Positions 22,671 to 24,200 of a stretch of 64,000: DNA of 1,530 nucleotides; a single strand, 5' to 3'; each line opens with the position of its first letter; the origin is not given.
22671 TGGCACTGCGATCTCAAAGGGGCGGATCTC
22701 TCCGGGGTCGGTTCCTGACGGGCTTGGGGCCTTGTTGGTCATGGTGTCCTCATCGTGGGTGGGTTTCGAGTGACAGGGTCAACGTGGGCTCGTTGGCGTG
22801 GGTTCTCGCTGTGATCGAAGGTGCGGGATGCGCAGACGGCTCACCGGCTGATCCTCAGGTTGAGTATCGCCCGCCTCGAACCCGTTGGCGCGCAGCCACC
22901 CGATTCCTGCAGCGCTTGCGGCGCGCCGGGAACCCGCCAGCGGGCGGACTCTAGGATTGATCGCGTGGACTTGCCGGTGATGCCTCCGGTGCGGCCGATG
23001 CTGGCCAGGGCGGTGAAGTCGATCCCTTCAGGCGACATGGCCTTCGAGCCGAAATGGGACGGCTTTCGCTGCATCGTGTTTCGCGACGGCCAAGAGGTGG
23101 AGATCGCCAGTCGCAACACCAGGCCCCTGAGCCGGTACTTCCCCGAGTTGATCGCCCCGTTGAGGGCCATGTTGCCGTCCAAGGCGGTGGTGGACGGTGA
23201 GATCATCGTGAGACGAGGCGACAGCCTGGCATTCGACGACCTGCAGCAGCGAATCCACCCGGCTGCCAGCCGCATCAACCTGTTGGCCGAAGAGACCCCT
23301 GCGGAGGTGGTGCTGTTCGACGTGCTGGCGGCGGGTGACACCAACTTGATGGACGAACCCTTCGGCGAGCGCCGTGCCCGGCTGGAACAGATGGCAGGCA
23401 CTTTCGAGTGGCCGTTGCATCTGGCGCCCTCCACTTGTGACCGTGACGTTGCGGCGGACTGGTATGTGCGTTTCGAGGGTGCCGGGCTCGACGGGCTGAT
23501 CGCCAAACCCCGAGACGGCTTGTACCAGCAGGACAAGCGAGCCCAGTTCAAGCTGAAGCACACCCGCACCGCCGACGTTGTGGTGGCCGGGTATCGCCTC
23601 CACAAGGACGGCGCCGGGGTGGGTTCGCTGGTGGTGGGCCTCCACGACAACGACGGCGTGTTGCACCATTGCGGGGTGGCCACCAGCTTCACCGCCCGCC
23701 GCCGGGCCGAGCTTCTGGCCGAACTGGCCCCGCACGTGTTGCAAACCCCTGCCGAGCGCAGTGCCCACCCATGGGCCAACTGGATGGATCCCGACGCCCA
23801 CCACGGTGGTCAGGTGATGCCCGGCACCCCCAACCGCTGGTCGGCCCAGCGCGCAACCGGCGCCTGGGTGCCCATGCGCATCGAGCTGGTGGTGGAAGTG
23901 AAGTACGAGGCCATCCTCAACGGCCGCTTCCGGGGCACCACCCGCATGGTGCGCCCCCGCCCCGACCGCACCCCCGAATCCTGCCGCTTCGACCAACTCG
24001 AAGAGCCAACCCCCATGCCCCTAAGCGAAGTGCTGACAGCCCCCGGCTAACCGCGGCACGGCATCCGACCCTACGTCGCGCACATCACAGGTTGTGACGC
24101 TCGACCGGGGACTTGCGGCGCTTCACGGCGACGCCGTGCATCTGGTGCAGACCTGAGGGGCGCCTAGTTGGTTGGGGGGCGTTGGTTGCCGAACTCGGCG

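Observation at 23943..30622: ~111-nt direct repeats (ligase 3' end and a frameshifted copy) bracket the giant-protein gene: signature of site-specific insertion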

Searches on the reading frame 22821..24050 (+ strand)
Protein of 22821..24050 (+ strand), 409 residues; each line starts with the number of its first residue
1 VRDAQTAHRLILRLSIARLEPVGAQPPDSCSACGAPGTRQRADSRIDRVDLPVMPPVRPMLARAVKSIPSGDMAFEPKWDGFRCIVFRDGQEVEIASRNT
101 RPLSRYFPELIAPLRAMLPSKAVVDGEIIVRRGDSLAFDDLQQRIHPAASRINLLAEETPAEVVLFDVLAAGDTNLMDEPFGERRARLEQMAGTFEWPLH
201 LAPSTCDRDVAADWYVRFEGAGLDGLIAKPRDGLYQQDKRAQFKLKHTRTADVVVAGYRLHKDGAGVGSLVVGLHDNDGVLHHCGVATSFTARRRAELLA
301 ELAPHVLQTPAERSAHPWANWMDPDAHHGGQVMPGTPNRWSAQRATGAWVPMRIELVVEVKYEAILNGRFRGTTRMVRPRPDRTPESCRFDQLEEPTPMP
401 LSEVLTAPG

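Call 6: search_protein_families(library=pfam, proteins=[window:22821-24050:+])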
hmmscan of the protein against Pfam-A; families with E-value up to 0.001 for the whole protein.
window:22821-24050:+ (409 aa): 2 families
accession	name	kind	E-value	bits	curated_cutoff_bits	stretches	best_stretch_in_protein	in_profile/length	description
PF01068.26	DNA_ligase_A_M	-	3.5e-36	125.2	26.2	1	59-246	1-204/204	ATP dependent DNA ligase domain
PF04679.21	DNA_ligase_A_C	-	2.2e-08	34.8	27.5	1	265-382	3-93/94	ATP dependent DNA ligase C terminal region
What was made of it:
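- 22980..24050 (+): ATP-dependent DNA ligase (LigC-like, 356 aa), intact; the target gene. Pfam DNA_ligase_A_M and DNA_ligase_A_C (call 6).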

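Call 10: find_related_loci(query=window:22821-24050:+, collection=genome_contigs, flank=10000)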
Query window:22821-24050:+ (409 aa) in genome_contigs; peptide patterns used: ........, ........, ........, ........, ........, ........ (x = any residue, [..] = any of these).
35 stretches matched a pattern; 2 encode a relative of the query (tblastn E <= 1e-3); 2 distinct loci.
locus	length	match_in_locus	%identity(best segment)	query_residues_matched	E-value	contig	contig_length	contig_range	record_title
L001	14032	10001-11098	72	39-407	4e-178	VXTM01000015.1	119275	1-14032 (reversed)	MAG: Acidimicrobiaceae bacterium isolate SB0665_bin_5 NODE_108_length_119275_cov_52.684306, whole genome shotgun sequenc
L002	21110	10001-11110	71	33-405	3e-174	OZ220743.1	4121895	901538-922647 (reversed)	MAG: Acidimicrobiales bacterium isolate dadfcd55-464f-4f03-9875-fa0eca1464b2 genome assembly, chromosome: 1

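Call 14: find_homologous_proteins(query=window:22821-24050:+)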
Query window:22821-24050:+ (409 aa): 8000 proteins with E <= 0.001 among 8000 candidates; the best 120 are listed.
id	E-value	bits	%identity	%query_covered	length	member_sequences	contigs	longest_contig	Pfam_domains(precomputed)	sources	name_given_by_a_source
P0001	8.8e-242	820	100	87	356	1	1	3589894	PF01068.27,PF04679.22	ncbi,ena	-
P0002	4.1e-172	591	73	88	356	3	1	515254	PF01068.27,PF04679.22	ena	-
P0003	5.5e-172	590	73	88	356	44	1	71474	PF01068.27,PF04679.22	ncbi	-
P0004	1.4e-171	589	73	88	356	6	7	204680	PF01068.27,PF04679.22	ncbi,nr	ncbi:MAG: ATP-dependent DNA ligase [Acidimicrobiaceae bacterium]|nr:ATP-dependent DNA ligase [Acidim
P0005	2.4e-170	585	72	88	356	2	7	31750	PF01068.27,PF04679.22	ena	-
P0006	3.3e-170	585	73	87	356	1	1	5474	PF01068.27,PF04679.22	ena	-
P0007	4.3e-170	584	73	88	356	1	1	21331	PF01068.27,PF04679.22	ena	-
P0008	4.9e-170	584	73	88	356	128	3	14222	PF01068.27,PF04679.22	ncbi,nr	ncbi:MAG: ATP-dependent DNA ligase [Acidimicrobiaceae bacterium]|nr:ATP-dependent DNA ligase [Acidim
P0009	1.6e-169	582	73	87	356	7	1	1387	PF01068.27,PF04679.22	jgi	-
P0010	6.3e-169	580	73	89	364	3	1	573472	PF01068.27,PF04679.22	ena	-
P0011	7.2e-169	580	73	87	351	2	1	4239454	PF01068.27,PF04679.22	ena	-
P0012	1.1e-168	580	72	88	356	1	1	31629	PF01068.27,PF04679.22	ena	-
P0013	1.3e-168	579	73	87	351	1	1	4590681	PF01068.27,PF04679.22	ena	-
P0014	2.4e-168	578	73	87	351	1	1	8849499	PF01068.27,PF04679.22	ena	-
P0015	2.4e-168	578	74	87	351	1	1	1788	PF01068.27,PF04679.22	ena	-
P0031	4.0e-166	571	71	87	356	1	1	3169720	PF01068.27,PF04679.22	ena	-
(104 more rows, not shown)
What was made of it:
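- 22980..24050 (+): It is 100% identical to database protein P0001 of 356 aa (call 14).
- On Homology-facilitated illegitimate recombination scar (3'-end displacement): The nearest ligase in 5.8 billion proteins is 73% identical (call 14).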

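Call 17: find_encoding_contigs(protein=P0001, flank=10000, max_places=3)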
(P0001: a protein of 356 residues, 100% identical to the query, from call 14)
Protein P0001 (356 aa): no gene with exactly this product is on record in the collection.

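Call 23: find_encoding_contigs(protein=P0002, flank=10000, max_places=2)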
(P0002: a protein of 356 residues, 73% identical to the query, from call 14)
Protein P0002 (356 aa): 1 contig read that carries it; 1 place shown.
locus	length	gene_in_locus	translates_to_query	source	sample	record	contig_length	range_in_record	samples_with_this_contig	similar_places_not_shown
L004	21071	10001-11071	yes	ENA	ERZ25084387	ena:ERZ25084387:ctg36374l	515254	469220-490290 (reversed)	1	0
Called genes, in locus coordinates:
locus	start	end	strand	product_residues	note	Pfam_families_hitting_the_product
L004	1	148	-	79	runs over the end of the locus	-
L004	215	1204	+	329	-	PF11796:DUF3323, PF09983:JetD_C (faint), PF09664:DUF2399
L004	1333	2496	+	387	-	PF04326:SLFN_AlbA_2, PF13749:HATPase_c_4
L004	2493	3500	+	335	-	PF01656:CbiA, PF09140:MipZ (faint), PF13614:AAA_31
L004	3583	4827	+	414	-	PF00724:Oxidored_FMN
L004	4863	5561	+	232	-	PF12900:Pyridox_ox_2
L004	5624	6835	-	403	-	-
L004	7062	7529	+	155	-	PF01451:LMWPc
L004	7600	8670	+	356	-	PF06742:DUF1214 (faint)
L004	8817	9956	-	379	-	PF06441:EHN, PF00561:Abhydrolase_1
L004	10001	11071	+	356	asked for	PF01068:DNA_ligase_A_M, PF04679:DNA_ligase_A_C (weak)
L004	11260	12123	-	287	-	PF02739:5_3_exonuc_N, PF01367:5_3_exonuc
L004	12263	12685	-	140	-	PF00903:Glyoxalase, PF13468:Glyoxalase_3, PF13669:Glyoxalase_4, PF18029:Glyoxalase_6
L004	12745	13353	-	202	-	PF21176:RecR_HhH, PF02132:RecR_ZnF (faint), PF01751:Toprim, PF13662:Toprim_4, PF21175:RecR_C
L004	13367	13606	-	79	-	-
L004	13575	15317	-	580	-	PF05496:RuvB_N (faint), PF13177:DNA_pol3_delta2, PF13401:AAA_22 (weak), PF00004:AAA, PF12169:DNA_pol3_gamma3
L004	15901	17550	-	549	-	PF02384:N6_Mtase (weak)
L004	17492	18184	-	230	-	PF27258:NspV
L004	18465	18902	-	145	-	-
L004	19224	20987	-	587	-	PF04326:SLFN_AlbA_2, PF13749:HATPase_c_4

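Call 24: find_encoding_contigs(protein=P0031, flank=10000, max_places=2)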
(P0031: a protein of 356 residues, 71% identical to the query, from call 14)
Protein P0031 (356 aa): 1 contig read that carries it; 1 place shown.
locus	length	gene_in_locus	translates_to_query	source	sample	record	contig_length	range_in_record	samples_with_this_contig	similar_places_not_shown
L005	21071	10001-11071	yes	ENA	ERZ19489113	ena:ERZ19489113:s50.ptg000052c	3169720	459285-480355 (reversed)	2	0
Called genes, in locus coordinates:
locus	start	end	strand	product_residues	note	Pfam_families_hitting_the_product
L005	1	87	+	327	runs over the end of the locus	PF00160:Pro_isomerase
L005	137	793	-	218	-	-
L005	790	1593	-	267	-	-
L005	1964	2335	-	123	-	PF09996:DUF2237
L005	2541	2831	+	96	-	-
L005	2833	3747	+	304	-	PF03602:Cons_hypoth95 (faint), PF01555:N6_N4_Mtase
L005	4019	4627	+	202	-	PF03588:Leu_Phe_trans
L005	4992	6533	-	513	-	PF01039:Carboxyl_trans, PF03255:ACCA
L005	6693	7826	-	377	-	PF13175:AAA_15 (weak), PF00005:ABC_tran (faint), PF13304:AAA_21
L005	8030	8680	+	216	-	PF12900:Pyridox_ox_2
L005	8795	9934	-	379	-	PF06441:EHN, PF00561:Abhydrolase_1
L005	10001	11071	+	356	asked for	PF01068:DNA_ligase_A_M, PF04679:DNA_ligase_A_C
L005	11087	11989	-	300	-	PF01555:N6_N4_Mtase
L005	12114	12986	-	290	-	PF02739:5_3_exonuc_N, PF01367:5_3_exonuc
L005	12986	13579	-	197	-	-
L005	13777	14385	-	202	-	PF21176:RecR_HhH, PF02132:RecR_ZnF (weak), PF01751:Toprim (weak), PF13662:Toprim_4, PF21175:RecR_C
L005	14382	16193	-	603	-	PF05496:RuvB_N (faint), PF13177:DNA_pol3_delta2, PF13401:AAA_22 (faint), PF00004:AAA, PF07728:AAA_5 (faint), PF12169:DNA_pol3_gamma3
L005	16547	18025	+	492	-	-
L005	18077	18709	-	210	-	PF10517:DM13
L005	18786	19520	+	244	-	PF01063:Aminotran_4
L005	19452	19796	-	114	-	PF10517:DM13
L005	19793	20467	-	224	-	-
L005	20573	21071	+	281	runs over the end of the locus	PF01063:Aminotran_4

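Call 25: find_encoding_contigs(protein=P0013, flank=10000, max_places=2)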
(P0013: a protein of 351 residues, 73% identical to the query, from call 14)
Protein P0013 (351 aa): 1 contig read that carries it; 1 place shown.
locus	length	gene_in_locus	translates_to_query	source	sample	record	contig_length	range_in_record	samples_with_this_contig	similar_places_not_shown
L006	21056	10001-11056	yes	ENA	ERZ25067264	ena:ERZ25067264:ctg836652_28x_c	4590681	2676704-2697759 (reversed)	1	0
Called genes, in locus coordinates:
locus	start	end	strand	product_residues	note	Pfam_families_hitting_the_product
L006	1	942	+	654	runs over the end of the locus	-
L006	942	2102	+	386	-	PF09661:DUF2398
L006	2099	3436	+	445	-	PF11796:DUF3323, PF09664:DUF2399, PF09983:JetD_C (weak)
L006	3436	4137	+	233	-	PF12900:Pyridox_ox_2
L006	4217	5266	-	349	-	-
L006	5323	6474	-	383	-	-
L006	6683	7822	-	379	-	PF06441:EHN, PF00561:Abhydrolase_1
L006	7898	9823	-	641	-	PF00160:Pro_isomerase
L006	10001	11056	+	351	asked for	PF01068:DNA_ligase_A_M, PF04679:DNA_ligase_A_C (weak)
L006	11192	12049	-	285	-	PF02739:5_3_exonuc_N, PF01367:5_3_exonuc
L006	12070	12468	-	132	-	PF00903:Glyoxalase, PF13468:Glyoxalase_3, PF13669:Glyoxalase_4, PF18029:Glyoxalase_6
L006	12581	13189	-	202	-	PF21176:RecR_HhH, PF01751:Toprim, PF13662:Toprim_4, PF21175:RecR_C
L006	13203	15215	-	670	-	PF05496:RuvB_N (faint), PF13177:DNA_pol3_delta2, PF00004:AAA, PF13401:AAA_22 (faint), PF12169:DNA_pol3_gamma3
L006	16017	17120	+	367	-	PF13173:AAA_14, PF13635:DUF4143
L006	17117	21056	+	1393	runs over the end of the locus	PF28130:DUF8371 (weak)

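Call 33: find_related_loci(query=A2, collection=metagenome_contigs, flank=10000)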
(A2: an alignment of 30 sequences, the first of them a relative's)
Query A2 (356 aa) in metagenome_contigs; peptide patterns used: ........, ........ (x = any residue, [..] = any of these).
600 stretches matched a pattern (row limit reached: there are more); 585 encode a relative of the query (tblastn E <= 1e-3); the best 80 are kept; 80 distinct loci.
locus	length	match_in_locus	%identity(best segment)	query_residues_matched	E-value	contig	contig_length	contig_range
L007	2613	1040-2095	67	2-356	5e-166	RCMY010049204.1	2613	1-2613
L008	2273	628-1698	58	1-356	7e-142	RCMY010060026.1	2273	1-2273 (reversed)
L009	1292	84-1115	58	1-347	7e-145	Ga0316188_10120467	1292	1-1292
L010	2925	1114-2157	56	2-353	3e-132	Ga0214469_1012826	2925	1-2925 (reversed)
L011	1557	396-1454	57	1-356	3e-135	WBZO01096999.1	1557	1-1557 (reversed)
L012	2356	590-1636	56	1-352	9e-130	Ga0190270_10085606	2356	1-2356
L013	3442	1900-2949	54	2-352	7e-125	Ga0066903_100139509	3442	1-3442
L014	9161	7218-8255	53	1-352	1e-119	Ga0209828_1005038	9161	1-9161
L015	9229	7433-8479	55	2-352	2e-118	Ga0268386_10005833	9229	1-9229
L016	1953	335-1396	54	1-354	6e-126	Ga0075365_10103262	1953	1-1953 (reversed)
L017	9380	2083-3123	53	2-353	1e-117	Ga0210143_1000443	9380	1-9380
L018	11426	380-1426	54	3-353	1e-117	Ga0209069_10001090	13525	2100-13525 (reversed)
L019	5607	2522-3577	53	1-354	1e-117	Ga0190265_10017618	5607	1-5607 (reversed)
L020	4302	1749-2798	53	1-354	3e-118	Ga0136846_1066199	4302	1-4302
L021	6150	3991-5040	54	2-352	8e-117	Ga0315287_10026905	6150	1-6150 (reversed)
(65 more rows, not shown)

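Call 34: find_related_loci(query=A2, collection=viral_contigs, flank=10000)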
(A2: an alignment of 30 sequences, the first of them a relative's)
Query A2 (356 aa) in viral_contigs; peptide patterns used: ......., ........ (x = any residue, [..] = any of these).
10 stretches matched a pattern; 3 encode a relative of the query (tblastn E <= 1e-3); 3 distinct loci.
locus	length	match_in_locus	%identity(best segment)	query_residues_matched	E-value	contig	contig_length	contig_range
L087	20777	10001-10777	38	2-265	2e-46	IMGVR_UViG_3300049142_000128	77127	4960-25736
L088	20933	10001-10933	32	4-333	2e-32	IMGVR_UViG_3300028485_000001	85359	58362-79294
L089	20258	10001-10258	31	1-76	3e-7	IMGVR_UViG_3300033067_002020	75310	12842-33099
